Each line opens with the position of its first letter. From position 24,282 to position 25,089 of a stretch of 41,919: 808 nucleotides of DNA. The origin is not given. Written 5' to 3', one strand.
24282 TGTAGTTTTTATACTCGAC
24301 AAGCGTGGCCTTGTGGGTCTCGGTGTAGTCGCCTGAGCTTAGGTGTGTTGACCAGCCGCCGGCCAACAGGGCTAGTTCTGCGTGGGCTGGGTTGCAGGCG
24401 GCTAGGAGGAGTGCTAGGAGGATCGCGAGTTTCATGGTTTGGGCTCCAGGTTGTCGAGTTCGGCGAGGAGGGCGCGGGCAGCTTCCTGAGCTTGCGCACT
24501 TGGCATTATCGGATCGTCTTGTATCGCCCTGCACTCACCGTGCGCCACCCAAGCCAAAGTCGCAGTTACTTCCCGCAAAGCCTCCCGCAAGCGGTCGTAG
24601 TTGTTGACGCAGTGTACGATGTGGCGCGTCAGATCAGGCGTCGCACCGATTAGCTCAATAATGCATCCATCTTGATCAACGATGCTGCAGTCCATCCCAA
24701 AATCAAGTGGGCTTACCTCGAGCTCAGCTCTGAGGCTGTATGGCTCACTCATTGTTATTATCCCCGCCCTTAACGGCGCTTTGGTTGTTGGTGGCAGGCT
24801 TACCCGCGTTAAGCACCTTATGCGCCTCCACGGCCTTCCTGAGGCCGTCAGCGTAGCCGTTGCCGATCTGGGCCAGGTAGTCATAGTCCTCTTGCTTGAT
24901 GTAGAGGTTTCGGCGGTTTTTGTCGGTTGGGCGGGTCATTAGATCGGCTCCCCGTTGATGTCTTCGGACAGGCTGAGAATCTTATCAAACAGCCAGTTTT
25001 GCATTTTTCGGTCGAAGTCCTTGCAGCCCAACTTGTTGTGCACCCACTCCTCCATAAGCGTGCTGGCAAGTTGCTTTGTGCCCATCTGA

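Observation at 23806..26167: Self-contained four-gene operon of unknown function between ninG and the terminase genes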

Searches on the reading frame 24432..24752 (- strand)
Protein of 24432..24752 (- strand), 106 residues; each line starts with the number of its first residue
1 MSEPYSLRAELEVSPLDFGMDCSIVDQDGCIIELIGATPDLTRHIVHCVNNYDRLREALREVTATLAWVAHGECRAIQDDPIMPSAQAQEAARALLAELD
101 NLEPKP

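Call 4: search_protein_families(library=pfam, proteins=[window:24432-24752:-], max_evalue=1)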
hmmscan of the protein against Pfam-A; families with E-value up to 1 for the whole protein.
window:24432-24752:- (106 aa): 1 family
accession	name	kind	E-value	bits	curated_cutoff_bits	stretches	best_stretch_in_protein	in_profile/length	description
PF08990.16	Docking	-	0.054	13.7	20.9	1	51-64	2-15/29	Erythronolide synthase docking domain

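Call 5: search_protein_families(library=phrogs, proteins=[window:24432-24752:-], max_evalue=0.1)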
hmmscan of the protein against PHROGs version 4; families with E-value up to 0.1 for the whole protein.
window:24432-24752:- (106 aa): 0 families

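Call 7: search_protein_families(library=ncbifam, proteins=[window:24432-24752:-], max_evalue=1)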
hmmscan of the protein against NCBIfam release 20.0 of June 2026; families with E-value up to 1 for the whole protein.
window:24432-24752:- (106 aa): 0 families

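Call 8: search_protein_families(library=padloc, proteins=[window:24432-24752:-], max_evalue=1)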
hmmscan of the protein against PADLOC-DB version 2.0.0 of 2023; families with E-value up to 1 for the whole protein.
window:24432-24752:- (106 aa): 0 families

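Call 70: find_homologous_proteins(query=window:24432-24752:-)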
Query window:24432-24752:- (106 aa): 19 proteins with E <= 0.001 among 42 candidates.
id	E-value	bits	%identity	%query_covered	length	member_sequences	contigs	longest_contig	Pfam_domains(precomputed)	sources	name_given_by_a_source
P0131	3.5e-51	189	100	82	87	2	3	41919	-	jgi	jgi:hypothetical protein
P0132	3.0e-28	116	58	97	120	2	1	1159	-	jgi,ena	-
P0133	9.4e-28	114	88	60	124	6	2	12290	-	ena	-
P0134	1.0e-26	111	90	58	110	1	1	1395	-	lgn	-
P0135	6.9e-26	108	59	97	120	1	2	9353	PF27050.1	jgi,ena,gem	-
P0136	1.3e-24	104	84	59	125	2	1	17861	-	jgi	-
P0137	4.5e-16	76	70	58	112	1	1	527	-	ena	-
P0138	1.4e-15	75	76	48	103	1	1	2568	-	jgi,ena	-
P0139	7.7e-15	73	71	53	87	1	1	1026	-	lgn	-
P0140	8.8e-13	66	64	55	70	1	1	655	-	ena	-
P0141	1.1e-10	59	70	47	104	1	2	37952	PF27050.1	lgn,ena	-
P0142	2.7e-10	58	69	46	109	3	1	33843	PF27050.1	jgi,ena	-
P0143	3.5e-10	58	81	34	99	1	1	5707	PF27050.1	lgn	-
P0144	6.9e-10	57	64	47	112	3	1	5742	-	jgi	-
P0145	1.5e-9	56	67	43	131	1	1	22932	-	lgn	-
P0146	2.2e-9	55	42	64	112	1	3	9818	PF27050.1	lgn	-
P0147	2.8e-9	55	70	43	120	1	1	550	PF27050.1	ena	-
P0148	2.0e-8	52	52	61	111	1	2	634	PF27050.1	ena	-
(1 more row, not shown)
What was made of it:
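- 24432..24752 (-): ORF3, 106 aa (or 87 aa from M20 at 24695): small protein whose C-terminal half is a shared module on variable N-termini. 19 homologues, some carrying precomputed PF27050 (call 70).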

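Call 71: search_protein_families(library=pfam, proteins=[P0135], max_evalue=0.1)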
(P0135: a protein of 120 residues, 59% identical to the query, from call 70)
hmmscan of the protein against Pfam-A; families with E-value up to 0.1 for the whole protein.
P0135 (120 aa): 0 families

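Call 98: find_encoding_contigs(protein=P0131, flank=6000, max_places=4)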
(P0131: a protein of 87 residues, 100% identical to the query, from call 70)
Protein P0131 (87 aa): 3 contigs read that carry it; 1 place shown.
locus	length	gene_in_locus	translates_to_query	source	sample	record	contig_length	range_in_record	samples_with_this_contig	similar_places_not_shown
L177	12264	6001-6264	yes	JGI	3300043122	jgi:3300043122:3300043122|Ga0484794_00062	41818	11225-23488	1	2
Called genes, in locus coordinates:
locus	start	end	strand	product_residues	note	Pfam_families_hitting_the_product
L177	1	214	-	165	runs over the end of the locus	PF05565:Sipho_Gp157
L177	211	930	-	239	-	PF04098:Rad52_Rad22 (weak)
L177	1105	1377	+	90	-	-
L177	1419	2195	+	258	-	-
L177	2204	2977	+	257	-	PF01695:IstB_IS21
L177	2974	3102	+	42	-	-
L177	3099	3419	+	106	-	-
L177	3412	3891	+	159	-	PF07105:DUF1367 (faint)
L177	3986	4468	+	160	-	PF05766:NinG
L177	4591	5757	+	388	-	-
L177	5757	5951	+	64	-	-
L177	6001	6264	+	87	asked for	-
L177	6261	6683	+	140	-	-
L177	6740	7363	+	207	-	PF16677:GP3_package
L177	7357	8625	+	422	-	PF04466:Terminase_3, PF03237:Terminase_6N, PF17288:Terminase_3C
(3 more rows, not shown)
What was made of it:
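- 24432..24752 (-): JGI calls the 87-aa version (call 98).
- Checked: Independent JGI gene calls on a near-identical contig give 388, 64, 87 and 140 aa (call 98).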

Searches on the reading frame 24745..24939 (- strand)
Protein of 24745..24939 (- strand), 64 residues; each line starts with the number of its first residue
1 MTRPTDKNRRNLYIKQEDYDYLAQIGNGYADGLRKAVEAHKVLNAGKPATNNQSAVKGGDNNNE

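Call 4: search_protein_families(library=pfam, proteins=[window:24745-24939:-], max_evalue=1)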
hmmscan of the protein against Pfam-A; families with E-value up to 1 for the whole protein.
window:24745-24939:- (64 aa): 1 family
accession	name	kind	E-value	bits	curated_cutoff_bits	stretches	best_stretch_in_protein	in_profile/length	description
PF00842.27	Ala_racemase_C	-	0.023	14.7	25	1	20-49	32-62/127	Alanine racemase, C-terminal domain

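Call 5: search_protein_families(library=phrogs, proteins=[window:24745-24939:-], max_evalue=0.1)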
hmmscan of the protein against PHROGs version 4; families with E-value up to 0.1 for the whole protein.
window:24745-24939:- (64 aa): 0 families

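Call 7: search_protein_families(library=ncbifam, proteins=[window:24745-24939:-], max_evalue=1)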
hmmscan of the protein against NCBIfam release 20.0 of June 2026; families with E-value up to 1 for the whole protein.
window:24745-24939:- (64 aa): 0 families

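Call 8: search_protein_families(library=padloc, proteins=[window:24745-24939:-], max_evalue=1)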
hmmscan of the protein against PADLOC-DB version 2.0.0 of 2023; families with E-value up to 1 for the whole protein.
window:24745-24939:- (64 aa): 0 families
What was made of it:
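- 24745..24939 (-): ORF2, 64 aa: small protein with an IGNG motif (possibly RHH-like); recombinant C-terminal tail. No family hit (calls 4, 5, 7, 8).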

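Call 96: search_solved_structures(query=A9, max_evalue=10, show_alignments=2)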
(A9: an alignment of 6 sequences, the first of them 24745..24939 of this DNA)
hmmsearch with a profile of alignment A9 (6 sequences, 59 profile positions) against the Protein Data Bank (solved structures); distinct sequences matched with E-value up to 10: 0.
